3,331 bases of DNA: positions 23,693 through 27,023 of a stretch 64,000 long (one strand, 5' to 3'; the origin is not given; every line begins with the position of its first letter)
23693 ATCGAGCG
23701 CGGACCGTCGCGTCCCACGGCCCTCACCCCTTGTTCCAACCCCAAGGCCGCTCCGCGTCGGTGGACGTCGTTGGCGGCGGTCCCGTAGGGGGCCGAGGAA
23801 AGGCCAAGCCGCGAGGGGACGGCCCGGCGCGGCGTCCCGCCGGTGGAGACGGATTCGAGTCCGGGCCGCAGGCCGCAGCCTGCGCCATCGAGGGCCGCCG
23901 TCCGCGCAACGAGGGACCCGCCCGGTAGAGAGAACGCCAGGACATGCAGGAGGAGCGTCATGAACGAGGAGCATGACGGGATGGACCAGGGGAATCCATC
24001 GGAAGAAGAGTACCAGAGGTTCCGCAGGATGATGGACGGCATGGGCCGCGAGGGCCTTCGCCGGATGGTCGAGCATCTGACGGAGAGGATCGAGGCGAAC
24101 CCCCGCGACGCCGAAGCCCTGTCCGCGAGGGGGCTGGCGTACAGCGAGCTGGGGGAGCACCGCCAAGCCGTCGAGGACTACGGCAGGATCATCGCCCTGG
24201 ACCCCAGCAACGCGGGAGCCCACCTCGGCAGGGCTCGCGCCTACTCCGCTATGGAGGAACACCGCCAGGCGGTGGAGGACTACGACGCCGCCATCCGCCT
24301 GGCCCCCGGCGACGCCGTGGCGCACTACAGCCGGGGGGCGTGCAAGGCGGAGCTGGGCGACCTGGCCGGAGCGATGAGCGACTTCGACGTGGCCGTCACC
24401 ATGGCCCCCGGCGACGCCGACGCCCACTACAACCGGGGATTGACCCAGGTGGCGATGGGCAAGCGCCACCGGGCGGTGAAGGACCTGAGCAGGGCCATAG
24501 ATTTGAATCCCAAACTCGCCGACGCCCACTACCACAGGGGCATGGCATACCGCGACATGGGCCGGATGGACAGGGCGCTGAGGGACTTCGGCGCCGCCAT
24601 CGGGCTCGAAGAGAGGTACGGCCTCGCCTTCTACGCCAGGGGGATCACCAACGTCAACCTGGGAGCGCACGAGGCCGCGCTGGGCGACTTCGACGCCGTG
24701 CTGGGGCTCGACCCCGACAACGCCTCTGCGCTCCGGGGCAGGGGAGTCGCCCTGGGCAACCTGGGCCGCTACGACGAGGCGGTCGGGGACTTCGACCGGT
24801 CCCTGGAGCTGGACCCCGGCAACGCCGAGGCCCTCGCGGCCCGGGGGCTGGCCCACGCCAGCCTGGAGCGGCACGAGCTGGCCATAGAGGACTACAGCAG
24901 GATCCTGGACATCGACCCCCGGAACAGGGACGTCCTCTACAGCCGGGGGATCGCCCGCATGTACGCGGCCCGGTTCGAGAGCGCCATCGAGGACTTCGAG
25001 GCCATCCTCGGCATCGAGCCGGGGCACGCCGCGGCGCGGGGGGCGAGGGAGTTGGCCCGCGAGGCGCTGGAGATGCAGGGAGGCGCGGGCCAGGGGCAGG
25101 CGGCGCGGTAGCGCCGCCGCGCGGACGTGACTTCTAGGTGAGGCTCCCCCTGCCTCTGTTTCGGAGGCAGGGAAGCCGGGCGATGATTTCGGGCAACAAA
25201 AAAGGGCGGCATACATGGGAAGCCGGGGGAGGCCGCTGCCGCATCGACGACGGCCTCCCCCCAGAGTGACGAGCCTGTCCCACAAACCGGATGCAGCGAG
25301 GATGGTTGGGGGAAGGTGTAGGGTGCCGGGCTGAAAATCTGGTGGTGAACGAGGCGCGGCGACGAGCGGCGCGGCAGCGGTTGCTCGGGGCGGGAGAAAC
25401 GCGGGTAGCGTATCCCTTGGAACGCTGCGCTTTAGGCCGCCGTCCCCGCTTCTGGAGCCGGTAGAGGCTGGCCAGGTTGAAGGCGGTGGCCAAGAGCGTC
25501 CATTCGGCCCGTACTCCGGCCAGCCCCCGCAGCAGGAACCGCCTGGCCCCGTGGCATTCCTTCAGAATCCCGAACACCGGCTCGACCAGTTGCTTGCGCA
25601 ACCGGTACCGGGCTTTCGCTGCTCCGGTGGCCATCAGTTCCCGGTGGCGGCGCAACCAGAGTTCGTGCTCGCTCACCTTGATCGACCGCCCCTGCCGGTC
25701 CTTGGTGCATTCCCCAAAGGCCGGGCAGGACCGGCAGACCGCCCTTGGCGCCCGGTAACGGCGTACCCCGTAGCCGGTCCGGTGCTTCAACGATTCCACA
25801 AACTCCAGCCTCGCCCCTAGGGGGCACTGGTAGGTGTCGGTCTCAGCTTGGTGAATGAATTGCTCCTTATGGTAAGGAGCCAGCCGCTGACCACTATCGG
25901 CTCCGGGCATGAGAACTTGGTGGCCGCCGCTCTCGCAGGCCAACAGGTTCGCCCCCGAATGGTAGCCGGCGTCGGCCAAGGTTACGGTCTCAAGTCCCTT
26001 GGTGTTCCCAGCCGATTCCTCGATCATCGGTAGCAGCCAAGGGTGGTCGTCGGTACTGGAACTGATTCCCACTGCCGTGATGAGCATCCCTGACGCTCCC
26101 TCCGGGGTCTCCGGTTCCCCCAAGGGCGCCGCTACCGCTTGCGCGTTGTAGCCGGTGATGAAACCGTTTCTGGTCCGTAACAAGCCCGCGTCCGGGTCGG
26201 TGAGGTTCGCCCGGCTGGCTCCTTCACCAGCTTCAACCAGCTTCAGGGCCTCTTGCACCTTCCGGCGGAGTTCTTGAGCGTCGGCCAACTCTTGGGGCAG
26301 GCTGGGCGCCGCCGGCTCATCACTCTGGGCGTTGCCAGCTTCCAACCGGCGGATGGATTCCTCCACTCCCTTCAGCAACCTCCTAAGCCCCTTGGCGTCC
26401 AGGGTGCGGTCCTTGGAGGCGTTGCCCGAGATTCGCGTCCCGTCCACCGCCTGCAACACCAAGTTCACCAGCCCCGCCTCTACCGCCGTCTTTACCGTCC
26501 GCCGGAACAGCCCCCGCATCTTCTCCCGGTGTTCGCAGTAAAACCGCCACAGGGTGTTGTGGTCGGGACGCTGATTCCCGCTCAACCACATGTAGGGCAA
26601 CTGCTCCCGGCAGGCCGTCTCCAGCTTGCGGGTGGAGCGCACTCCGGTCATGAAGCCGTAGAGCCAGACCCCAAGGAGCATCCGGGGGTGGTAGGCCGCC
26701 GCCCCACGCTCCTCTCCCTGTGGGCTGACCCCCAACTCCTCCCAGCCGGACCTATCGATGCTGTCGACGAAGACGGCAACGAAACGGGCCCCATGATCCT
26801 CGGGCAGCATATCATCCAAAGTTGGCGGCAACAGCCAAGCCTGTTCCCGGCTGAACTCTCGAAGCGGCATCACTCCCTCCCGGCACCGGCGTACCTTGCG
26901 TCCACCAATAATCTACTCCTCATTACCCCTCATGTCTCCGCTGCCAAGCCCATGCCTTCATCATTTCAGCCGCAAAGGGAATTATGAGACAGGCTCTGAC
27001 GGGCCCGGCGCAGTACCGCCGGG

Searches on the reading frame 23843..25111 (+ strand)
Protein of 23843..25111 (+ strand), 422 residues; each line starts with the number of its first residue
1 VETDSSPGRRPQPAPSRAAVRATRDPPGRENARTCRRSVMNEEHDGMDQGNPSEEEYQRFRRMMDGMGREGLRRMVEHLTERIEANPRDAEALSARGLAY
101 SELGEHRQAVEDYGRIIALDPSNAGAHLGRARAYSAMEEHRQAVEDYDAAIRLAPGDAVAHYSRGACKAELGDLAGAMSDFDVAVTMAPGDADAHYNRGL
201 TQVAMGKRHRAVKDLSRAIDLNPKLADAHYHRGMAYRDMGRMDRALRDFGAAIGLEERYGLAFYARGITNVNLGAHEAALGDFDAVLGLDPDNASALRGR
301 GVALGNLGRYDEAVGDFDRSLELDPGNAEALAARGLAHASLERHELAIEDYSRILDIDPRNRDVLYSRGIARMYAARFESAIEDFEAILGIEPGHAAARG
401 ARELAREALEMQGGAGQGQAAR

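Call 79: search_protein_families(library=pfam, proteins=[window:23843-25111:+], max_evalue=0.001)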
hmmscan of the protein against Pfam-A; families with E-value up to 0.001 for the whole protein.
window:23843-25111:+ (422 aa): 23 families
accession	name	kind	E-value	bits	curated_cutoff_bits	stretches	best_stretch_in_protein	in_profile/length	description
PF00515.34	TPR_1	-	5.6e-63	206.8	27.8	6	294-327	1-34/34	Tetratricopeptide repeat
PF07719.23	TPR_2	-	6.3e-50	163.6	27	5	294-327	1-34/34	Tetratricopeptide repeat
PF13414.12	TPR_11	-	1.7e-45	152.9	26.8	3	206-240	8-42/42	TPR repeat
PF13181.12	TPR_8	-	2.4e-40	133.7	25.7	0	90-123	1-34/34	Tetratricopeptide repeat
PF13431.12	TPR_17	-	2.8e-36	121.2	24.4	0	217-246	4-33/34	Tetratricopeptide repeat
PF13432.12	TPR_16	-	4.9e-35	120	32.7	6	300-360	3-63/65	Tetratricopeptide repeat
PF13371.12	TPR_9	-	8.6e-32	109.4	35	5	275-335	10-70/73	Tetratricopeptide repeat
PF13174.12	TPR_6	-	1e-20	73.3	26.3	0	92-122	2-32/33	Tetratricopeptide repeat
PF14559.12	TPR_19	-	7.2e-19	68.3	25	1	103-161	4-62/68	Tetratricopeptide repeat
PF13428.12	TPR_14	-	1e-18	66.3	23.5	0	296-335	3-42/44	Tetratricopeptide repeat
PF13424.12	TPR_12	-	5.1e-14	52.7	30.1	1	294-358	3-75/77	Tetratricopeptide repeat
PF12895.13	ANAPC3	-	1.4e-10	41.7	27.2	0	186-247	17-77/82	Anaphase-promoting complex, cyclosome, subunit 3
PF03704.23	BTAD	-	9.6e-10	39.4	22.1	0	81-152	53-124/146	Bacterial transcriptional activator domain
PF25570.1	TPR_DENND3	-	2.6e-07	31.1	27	0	213-249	29-70/115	DENND3-like, TPR repeats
PF23914.1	TPR_CcmH_CycH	-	4.5e-07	30.3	42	0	304-390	60-149/158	Cytochrome c-type biogenesis protein H TPR domain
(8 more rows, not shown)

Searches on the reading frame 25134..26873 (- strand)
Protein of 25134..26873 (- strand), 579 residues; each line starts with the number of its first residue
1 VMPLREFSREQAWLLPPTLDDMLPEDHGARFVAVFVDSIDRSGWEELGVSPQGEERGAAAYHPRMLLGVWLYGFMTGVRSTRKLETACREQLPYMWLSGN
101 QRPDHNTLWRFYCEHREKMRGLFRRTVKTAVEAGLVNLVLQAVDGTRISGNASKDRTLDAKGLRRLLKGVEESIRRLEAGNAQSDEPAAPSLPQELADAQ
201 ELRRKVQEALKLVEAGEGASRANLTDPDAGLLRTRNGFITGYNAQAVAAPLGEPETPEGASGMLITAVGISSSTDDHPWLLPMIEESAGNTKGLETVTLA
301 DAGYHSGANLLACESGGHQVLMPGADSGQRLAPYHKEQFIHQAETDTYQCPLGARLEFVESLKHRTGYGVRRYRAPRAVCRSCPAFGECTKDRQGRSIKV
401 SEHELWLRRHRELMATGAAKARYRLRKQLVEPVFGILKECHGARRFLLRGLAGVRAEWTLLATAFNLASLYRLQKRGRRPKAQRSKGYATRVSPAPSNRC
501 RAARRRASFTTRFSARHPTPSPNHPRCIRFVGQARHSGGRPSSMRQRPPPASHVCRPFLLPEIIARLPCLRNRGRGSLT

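Call 79: search_protein_families(library=pfam, proteins=[window:25134-26873:-], max_evalue=0.001)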
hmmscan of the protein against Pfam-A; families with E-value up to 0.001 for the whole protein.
window:25134-26873:- (579 aa): 3 families
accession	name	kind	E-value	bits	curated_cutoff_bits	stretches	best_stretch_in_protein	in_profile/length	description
PF13751.12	DDE_Tnp_1_6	-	4.9e-22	79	25.1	1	350-470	2-124/125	Transposase DDE domain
PF05598.16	DUF772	-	4e-16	59.2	23.1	1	57-125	1-73/74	Transposase domain (DUF772)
PF01609.27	DDE_Tnp_1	-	2.9e-08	34.2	23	1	261-467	46-200/200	Transposase DDE domain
